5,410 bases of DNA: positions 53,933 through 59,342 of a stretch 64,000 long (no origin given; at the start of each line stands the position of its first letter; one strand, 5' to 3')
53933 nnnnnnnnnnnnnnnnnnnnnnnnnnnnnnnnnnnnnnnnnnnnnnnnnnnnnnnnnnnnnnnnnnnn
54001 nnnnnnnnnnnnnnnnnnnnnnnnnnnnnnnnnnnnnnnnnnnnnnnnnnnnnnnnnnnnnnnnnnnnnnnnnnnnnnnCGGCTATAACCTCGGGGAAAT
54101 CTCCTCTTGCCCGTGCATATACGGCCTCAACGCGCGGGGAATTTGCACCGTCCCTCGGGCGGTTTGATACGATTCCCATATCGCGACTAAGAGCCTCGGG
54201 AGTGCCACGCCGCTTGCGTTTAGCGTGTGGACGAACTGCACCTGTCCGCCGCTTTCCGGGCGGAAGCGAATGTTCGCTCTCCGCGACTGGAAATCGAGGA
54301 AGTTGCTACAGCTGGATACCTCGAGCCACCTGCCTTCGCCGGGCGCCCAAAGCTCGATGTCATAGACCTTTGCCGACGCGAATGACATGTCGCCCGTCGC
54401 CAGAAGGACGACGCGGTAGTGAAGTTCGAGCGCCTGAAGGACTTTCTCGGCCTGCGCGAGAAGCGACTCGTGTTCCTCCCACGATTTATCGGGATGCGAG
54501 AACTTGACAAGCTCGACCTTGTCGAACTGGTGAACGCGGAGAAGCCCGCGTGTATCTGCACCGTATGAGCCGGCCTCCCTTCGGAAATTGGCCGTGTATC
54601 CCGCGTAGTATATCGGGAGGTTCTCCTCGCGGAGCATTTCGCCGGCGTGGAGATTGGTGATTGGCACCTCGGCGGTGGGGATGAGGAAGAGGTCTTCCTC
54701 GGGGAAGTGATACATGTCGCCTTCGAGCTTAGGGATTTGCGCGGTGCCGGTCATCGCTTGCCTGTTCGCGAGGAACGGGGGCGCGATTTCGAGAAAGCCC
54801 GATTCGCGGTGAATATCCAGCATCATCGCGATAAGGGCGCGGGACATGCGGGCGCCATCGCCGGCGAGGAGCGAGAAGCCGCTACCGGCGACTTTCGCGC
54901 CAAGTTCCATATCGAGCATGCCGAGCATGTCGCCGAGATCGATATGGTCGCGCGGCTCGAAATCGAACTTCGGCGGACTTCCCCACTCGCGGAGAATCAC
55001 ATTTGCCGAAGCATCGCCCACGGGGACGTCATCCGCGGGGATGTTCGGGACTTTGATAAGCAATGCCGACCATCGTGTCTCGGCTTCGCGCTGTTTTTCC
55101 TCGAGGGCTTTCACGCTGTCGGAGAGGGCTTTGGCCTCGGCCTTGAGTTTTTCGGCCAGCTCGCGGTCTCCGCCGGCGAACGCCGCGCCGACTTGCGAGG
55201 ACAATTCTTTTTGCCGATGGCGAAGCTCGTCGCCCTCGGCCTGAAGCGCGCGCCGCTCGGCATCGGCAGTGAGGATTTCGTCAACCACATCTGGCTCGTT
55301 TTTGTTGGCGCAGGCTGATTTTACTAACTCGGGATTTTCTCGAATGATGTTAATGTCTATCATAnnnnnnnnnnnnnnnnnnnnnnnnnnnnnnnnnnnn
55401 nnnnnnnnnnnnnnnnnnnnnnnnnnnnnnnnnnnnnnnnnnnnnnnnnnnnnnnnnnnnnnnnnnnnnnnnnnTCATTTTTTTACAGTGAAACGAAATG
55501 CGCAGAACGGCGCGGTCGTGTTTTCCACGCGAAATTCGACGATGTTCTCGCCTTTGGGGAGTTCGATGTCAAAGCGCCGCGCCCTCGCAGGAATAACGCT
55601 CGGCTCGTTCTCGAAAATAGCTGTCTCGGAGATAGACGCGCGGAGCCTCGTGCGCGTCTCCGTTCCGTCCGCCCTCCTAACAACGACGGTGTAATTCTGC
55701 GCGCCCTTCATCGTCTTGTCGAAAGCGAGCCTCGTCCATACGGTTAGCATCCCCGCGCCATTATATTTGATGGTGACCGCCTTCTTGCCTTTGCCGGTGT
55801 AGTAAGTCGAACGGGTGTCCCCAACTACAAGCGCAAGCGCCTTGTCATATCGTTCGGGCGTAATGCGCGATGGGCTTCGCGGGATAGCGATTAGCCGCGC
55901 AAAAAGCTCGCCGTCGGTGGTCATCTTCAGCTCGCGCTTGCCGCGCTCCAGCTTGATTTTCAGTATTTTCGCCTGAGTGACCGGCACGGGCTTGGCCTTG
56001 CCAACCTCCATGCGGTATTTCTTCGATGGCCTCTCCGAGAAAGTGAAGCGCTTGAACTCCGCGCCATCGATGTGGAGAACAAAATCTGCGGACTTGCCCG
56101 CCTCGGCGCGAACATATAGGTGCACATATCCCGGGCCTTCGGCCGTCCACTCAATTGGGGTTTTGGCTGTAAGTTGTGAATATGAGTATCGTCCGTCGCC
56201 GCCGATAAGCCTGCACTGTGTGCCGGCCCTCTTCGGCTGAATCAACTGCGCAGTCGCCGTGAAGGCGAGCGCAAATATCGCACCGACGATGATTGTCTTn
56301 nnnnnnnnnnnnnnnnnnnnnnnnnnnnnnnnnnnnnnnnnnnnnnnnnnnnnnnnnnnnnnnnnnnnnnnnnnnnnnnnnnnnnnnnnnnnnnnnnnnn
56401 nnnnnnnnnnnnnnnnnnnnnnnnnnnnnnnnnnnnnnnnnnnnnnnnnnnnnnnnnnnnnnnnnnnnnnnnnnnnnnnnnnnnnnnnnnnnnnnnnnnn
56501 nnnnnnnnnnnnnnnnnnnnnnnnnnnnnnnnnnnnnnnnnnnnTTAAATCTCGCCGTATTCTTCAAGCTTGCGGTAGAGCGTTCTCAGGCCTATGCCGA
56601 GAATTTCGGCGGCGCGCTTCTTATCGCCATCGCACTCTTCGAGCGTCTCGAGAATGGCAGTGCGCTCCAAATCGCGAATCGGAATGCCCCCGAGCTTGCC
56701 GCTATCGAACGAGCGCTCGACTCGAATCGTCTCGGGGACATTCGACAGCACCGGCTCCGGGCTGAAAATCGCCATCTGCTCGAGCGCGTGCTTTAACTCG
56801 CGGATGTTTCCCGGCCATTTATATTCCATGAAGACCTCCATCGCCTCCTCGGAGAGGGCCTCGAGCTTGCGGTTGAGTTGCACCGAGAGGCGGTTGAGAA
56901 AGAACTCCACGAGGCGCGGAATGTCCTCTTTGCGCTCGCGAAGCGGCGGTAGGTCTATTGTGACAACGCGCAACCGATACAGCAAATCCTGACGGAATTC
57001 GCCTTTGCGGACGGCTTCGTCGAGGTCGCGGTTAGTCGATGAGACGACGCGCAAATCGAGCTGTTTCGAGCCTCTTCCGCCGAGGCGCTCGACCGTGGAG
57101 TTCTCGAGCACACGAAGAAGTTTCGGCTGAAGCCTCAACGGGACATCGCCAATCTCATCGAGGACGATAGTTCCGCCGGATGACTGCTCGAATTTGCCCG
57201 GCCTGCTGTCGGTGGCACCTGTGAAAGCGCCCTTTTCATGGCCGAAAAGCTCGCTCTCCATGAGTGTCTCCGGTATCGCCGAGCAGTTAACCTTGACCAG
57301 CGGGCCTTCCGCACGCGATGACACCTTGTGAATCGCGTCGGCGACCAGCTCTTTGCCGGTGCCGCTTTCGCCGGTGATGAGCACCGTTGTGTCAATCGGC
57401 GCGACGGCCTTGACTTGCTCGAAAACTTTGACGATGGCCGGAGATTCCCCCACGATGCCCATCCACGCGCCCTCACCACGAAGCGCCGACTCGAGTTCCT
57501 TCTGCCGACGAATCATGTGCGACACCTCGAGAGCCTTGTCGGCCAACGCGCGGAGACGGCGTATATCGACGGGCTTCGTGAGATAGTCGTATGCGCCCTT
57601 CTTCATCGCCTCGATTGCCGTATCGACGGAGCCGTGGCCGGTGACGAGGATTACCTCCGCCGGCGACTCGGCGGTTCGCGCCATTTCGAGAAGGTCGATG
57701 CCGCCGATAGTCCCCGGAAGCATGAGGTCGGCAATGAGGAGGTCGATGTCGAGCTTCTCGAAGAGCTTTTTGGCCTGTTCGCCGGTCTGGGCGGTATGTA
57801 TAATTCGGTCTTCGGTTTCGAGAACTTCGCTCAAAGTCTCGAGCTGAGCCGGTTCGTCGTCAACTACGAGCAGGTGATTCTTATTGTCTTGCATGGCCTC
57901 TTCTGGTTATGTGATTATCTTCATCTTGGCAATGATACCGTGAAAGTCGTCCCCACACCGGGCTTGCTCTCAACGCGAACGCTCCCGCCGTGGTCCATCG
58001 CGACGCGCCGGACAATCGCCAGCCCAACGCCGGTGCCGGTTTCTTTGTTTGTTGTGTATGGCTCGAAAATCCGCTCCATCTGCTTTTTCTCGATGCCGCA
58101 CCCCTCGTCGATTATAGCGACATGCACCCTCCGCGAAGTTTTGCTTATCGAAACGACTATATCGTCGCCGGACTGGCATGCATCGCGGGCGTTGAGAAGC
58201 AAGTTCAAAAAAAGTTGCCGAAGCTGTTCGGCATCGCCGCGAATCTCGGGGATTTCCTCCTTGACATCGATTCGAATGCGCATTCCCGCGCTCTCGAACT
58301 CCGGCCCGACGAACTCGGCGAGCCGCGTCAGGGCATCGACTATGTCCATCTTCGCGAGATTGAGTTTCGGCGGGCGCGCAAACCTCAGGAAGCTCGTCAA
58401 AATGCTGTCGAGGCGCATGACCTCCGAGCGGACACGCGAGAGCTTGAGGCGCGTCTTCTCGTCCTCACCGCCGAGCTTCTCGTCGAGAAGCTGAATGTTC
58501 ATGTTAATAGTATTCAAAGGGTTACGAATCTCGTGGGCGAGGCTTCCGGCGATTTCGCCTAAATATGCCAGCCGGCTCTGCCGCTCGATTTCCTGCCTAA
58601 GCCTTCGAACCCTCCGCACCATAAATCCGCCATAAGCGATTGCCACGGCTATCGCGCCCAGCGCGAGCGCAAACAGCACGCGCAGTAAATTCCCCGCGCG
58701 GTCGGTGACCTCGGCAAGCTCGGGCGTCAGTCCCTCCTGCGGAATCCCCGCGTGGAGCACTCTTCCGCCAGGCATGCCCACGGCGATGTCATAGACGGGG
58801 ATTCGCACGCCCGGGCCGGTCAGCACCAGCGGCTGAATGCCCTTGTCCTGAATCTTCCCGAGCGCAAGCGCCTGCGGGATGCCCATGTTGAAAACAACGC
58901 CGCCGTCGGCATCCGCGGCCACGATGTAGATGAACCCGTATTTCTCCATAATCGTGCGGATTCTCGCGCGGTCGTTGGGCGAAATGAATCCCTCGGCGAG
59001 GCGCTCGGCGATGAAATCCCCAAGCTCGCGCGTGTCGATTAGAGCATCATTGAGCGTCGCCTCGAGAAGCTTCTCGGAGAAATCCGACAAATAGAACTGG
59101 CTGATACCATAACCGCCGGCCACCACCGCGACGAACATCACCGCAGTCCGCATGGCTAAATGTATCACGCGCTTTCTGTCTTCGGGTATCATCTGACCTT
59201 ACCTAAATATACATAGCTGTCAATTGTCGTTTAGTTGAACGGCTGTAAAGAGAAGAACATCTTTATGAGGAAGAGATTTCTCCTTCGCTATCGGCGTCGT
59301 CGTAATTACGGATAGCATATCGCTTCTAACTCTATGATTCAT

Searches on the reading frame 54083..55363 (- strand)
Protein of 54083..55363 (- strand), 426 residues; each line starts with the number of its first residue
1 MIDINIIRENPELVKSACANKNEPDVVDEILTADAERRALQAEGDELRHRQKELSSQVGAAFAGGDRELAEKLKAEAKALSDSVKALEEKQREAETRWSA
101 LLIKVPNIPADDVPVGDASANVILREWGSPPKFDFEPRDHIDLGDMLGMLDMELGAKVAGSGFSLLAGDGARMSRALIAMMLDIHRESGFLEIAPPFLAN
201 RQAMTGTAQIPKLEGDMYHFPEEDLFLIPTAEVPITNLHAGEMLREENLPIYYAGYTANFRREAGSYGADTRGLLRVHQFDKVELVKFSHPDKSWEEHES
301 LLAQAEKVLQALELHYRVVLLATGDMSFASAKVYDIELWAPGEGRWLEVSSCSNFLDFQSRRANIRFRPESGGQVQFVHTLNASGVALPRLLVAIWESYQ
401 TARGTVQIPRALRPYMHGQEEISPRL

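Call 48: search_protein_families(library=pfam, proteins=[window:54083-55363:-])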
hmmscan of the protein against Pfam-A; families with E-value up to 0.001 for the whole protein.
window:54083-55363:- (426 aa): 2 families
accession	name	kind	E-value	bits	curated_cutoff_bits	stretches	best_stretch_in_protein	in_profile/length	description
PF00587.30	tRNA-synt_2b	-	4.1e-39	134.9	29.3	1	222-399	8-179/179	tRNA synthetase class II core domain (G, H, P, S and T)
PF02403.27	Seryl_tRNA_N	-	2.7e-27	95.6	28.2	1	1-109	1-108/108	Seryl-tRNA synthetase N-terminal domain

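Call 49: find_homologous_proteins(query=window:54083-55363:-, max_evalue=1e-60)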
Query window:54083-55363:- (426 aa): 8000 proteins with E <= 1e-60 among 8000 candidates; the best 120 are listed.
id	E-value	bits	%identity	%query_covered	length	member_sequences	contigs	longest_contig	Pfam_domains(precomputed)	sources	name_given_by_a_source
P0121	1.6e-282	955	100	100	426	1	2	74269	PF00587.31,PF02403.28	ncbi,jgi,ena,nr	ncbi:MAG TPA: serine--tRNA ligase [candidate division Zixibacteria bacterium]|nr:serine--tRNA ligase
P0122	1.0e-232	791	81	100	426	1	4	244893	PF00587.31,PF02403.28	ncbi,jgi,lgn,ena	-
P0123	2.1e-226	770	79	100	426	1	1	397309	PF00587.31,PF02403.28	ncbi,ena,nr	ncbi:serine--tRNA ligase [bacterium]|nr:serine--tRNA ligase [bacterium]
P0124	4.4e-216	736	75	100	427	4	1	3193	PF00587.31,PF02403.28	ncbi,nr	ncbi:serine--tRNA ligase [bacterium]|nr:serine--tRNA ligase [bacterium]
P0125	1.0e-210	718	74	100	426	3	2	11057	PF00587.31,PF02403.28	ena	-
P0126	2.2e-202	691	70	100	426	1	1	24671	PF00587.31,PF02403.28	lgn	-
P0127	9.0e-202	689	70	99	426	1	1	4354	PF00587.31,PF02403.28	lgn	-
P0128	4.6e-199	680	70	100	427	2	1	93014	PF00587.31,PF02403.28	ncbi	-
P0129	1.2e-196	672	70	100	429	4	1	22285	PF00587.31,PF02403.28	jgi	-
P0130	4.6e-196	670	68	99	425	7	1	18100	PF00587.31,PF02403.28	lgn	-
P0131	1.9e-195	668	68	99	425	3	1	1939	PF00587.31,PF02403.28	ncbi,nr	ncbi:MAG TPA: serine--tRNA ligase [candidate division Zixibacteria bacterium]|nr:serine--tRNA ligase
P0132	2.2e-193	661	68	99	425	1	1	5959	PF00587.31,PF02403.28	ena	-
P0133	1.2e-191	655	67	99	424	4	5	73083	PF00587.31,PF02403.28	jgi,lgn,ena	-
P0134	3.3e-189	647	67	100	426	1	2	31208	PF00587.31,PF02403.28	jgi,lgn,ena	-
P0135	2.6e-185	634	66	100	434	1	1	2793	PF00587.31,PF02403.28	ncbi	-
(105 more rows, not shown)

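Call 50: find_encoding_contigs(protein=P0122, flank=10000, max_places=1)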
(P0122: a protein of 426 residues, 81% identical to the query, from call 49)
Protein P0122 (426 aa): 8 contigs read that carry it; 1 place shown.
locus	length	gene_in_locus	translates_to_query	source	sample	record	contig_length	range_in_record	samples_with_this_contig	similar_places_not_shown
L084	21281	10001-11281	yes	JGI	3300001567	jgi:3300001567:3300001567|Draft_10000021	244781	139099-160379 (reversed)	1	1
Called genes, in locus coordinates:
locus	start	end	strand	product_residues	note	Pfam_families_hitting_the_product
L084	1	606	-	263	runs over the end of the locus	PF01066:CDP-OH_P_transf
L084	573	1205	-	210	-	PF02666:PS_Dcarbxylase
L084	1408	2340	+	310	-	PF01734:Patatin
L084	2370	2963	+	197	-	-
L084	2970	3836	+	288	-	PF04055:Radical_SAM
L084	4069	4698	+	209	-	PF14681:UPRTase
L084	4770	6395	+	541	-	PF02690:Na_Pi_cotrans, PF01895:PhoU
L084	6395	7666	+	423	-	PF00512:HisKA, PF02518:HATPase_c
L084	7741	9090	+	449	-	PF00072:Response_reg, PF00158:Sigma54_activat, PF14532:Sigma54_activ_2, PF07724:AAA_2 (faint), PF07728:AAA_5 (weak), PF25601:AAA_lid_14, PF02954:HTH_8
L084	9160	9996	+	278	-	-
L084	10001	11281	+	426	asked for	PF02403:Seryl_tRNA_N, PF00587:tRNA-synt_2b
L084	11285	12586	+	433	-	PF02518:HATPase_c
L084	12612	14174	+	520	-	PF00072:Response_reg, PF08665:PglZ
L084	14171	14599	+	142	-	PF02367:TsaE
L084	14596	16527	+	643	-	PF00082:Peptidase_S8, PF18962:Por_Secre_tail (weak)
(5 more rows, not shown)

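Call 51: find_encoding_contigs(protein=P0123, flank=10000, max_places=1)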
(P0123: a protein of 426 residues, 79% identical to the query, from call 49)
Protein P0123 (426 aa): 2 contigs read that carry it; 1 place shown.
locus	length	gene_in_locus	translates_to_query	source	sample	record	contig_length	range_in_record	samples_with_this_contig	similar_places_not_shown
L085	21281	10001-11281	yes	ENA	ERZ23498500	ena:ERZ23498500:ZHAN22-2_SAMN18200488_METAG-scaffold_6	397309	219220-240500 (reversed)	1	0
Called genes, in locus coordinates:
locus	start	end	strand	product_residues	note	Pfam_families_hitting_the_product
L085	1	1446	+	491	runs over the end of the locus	PF01593:Amino_oxidase, PF13450:NAD_binding_8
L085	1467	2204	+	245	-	PF07463:NUMOD4 (weak), PF13392:HNH_3 (weak)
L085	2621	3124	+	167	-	PF00149:Metallophos (faint), PF12850:Metallophos_2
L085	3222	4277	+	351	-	PF03773:ArsP_1, PF04945:YHS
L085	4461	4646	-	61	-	-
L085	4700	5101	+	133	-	PF04087:DUF389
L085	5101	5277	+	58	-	-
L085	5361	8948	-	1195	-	PF01364:Peptidase_C25, PF18962:Por_Secre_tail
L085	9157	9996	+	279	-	-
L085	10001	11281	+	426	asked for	PF02403:Seryl_tRNA_N, PF00587:tRNA-synt_2b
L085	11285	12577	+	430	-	PF02518:HATPase_c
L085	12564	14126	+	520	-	PF00072:Response_reg, PF08665:PglZ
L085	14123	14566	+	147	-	PF02367:TsaE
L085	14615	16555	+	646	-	PF00082:Peptidase_S8, PF18962:Por_Secre_tail (weak)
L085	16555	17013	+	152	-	PF09858:DUF2085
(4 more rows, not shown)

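Call 52: find_encoding_contigs(protein=P0128, flank=10000, max_places=1)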
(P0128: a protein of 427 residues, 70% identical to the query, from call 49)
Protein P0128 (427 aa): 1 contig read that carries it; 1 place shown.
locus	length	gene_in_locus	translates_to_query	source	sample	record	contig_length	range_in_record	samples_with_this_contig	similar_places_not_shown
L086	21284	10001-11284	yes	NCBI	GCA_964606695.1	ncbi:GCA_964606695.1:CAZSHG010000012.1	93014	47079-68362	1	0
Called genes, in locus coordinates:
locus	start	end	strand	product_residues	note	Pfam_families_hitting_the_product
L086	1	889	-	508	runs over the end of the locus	PF18962:Por_Secre_tail (faint)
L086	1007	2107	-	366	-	PF09587:PGA_cap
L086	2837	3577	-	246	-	-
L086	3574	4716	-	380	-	PF00155:Aminotran_1_2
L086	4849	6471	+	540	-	PF02690:Na_Pi_cotrans, PF01895:PhoU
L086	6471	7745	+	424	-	PF00512:HisKA, PF02518:HATPase_c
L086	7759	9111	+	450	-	PF00072:Response_reg, PF00158:Sigma54_activat, PF14532:Sigma54_activ_2, PF07724:AAA_2 (weak), PF07728:AAA_5, PF25601:AAA_lid_14, PF02954:HTH_8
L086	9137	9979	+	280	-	-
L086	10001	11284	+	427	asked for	PF02403:Seryl_tRNA_N, PF00587:tRNA-synt_2b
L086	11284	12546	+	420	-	PF02518:HATPase_c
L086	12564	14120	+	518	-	PF00072:Response_reg, PF08665:PglZ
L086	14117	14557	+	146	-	PF02367:TsaE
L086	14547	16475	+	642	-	PF00082:Peptidase_S8, PF18962:Por_Secre_tail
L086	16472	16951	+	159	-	PF09858:DUF2085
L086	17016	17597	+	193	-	PF04011:LemA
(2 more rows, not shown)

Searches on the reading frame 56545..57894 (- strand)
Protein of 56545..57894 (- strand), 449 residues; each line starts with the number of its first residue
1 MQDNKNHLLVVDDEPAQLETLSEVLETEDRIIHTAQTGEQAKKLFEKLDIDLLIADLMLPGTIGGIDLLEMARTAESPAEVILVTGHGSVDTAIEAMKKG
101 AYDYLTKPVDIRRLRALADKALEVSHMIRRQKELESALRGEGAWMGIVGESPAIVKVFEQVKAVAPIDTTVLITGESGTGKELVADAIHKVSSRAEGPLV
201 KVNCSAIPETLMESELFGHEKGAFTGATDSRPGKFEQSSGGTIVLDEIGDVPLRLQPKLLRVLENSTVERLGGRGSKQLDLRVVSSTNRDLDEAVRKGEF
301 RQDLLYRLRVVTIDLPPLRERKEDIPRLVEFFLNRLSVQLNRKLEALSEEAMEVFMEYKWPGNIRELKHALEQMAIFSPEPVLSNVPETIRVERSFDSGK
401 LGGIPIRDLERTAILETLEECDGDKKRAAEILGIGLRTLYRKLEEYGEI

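Call 48: search_protein_families(library=pfam, proteins=[window:56545-57894:-])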
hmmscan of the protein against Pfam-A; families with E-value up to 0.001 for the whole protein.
window:56545-57894:- (449 aa): 7 families
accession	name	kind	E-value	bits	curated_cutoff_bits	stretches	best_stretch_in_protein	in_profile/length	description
PF00158.32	Sigma54_activat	-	2.3e-68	229.6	20.2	1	147-313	1-167/168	Sigma-54 interaction domain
PF00072.30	Response_reg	-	9.8e-26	90.5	30.2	1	9-117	2-109/111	Response regulator receiver domain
PF25601.1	AAA_lid_14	-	1.3e-22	79.9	27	1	319-384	1-66/87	AAA+ ATPase lid domain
PF14532.12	Sigma54_activ_2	-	1e-20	74.8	25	1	148-318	1-138/138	Sigma-54 interaction domain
PF02954.25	HTH_8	-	5.1e-15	55.4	22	1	406-446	2-42/42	Bacterial regulatory protein, Fis family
PF07728.20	AAA_5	-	4.6e-06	27.1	22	1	171-289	2-123/139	AAA domain (dynein-related subfamily)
PF07724.20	AAA_2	-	3.7e-05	24.2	27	1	170-291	5-127/166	AAA domain (Cdc48 subfamily)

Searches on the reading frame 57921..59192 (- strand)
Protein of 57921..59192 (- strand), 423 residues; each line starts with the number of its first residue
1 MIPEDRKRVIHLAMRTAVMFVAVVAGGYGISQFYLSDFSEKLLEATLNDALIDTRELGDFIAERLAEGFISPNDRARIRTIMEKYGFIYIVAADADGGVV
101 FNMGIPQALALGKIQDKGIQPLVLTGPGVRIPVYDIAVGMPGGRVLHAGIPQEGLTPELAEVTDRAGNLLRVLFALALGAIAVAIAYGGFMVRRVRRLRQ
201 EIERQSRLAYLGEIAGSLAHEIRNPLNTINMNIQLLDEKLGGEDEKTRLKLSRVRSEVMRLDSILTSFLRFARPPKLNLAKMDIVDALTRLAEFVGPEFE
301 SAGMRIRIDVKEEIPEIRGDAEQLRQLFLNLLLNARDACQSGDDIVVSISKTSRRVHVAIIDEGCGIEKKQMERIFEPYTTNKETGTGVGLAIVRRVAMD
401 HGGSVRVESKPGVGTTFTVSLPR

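Call 48: search_protein_families(library=pfam, proteins=[window:57921-59192:-])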
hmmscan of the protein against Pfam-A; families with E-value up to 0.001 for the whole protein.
window:57921-59192:- (423 aa): 3 families
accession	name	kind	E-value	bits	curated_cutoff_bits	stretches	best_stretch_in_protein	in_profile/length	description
PF02518.31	HATPase_c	-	2.9e-28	98.9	26.4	1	319-422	1-108/111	Histidine kinase-, DNA gyrase B-, and HSP90-like ATPase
PF00512.31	HisKA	-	2.3e-11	44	26.9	1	212-273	3-62/66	His Kinase A (phospho-acceptor) domain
PF14501.12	HATPase_c_5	-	0.0005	20.4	22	1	324-410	6-91/102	GHKL domain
